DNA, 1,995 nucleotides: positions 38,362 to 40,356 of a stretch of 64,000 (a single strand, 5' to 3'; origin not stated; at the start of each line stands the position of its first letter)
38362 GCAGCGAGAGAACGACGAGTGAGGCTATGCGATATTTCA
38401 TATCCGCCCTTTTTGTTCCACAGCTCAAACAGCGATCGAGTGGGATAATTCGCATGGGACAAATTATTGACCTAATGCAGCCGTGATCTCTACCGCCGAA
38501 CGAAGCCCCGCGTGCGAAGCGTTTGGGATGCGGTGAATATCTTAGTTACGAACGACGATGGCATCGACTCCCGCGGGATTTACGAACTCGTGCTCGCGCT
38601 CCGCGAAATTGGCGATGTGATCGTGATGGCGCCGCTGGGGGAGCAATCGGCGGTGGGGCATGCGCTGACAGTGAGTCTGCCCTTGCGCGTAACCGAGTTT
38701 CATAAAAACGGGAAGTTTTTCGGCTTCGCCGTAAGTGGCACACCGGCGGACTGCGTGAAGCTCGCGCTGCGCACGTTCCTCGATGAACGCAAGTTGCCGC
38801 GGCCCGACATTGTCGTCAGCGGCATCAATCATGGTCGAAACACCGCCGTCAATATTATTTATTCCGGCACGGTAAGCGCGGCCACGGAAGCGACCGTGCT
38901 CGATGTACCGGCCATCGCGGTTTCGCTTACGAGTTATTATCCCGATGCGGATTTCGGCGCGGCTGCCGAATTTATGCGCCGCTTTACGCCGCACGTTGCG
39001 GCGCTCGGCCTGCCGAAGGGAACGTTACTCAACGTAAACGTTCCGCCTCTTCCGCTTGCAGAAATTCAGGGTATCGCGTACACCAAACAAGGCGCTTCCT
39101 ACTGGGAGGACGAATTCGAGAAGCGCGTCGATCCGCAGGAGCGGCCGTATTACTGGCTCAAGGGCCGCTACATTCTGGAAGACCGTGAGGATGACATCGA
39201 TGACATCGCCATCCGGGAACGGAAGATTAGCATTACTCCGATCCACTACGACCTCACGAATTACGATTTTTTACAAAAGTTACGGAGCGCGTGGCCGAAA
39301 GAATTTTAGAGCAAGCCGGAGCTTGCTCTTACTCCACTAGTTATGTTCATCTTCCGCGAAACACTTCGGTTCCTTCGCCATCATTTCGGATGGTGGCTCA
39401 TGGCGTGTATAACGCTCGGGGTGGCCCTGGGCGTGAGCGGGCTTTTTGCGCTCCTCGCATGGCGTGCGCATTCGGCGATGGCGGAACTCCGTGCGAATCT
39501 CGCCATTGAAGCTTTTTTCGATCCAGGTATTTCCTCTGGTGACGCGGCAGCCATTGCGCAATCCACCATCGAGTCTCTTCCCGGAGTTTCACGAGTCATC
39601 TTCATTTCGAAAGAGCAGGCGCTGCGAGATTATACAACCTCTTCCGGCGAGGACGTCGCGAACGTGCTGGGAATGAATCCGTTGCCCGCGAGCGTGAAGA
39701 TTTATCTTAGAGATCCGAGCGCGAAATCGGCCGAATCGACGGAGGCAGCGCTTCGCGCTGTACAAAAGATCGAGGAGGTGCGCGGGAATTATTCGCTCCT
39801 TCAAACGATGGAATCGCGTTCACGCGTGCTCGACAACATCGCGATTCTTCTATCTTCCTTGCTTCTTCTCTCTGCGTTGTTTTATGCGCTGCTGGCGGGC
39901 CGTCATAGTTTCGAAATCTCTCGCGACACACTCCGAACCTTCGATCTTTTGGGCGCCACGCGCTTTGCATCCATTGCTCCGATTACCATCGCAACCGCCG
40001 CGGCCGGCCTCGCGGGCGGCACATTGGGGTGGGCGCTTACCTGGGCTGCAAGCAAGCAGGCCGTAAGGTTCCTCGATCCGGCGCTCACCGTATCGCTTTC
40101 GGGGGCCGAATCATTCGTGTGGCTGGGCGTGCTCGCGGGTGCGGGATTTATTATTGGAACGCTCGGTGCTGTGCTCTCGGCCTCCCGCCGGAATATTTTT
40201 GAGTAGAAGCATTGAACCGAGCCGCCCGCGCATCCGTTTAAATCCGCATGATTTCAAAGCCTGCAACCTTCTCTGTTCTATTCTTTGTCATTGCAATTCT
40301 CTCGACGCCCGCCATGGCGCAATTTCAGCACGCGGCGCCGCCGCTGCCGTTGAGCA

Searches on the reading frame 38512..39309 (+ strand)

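Call 65: search_protein_families(library=pfam, proteins=[window:38512-39309:+], max_evalue=0.00001)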
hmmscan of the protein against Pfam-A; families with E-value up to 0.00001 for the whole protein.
window:38512-39309:+ (265 aa): 1 family
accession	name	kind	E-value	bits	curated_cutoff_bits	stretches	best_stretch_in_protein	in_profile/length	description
PF01975.23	SurE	-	7.9e-63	212.1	22.1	1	10-199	1-188/189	Survival protein SurE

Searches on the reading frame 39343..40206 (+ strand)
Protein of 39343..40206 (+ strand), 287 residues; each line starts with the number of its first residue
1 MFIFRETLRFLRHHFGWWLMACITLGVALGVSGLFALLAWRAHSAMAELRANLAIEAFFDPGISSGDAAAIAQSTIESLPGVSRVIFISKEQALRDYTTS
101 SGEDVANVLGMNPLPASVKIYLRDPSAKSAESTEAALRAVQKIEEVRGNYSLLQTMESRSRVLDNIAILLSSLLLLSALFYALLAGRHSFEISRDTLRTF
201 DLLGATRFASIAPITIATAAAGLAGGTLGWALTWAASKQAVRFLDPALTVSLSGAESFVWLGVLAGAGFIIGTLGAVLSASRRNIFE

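Call 65: search_protein_families(library=pfam, proteins=[window:39343-40206:+], max_evalue=0.00001)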
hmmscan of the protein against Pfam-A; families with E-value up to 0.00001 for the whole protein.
window:39343-40206:+ (287 aa): 1 family
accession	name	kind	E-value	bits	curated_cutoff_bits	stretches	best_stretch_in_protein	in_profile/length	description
PF18075.7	FtsX_ECD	-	5e-16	59.5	23.5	1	54-146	2-96/96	FtsX extracellular domain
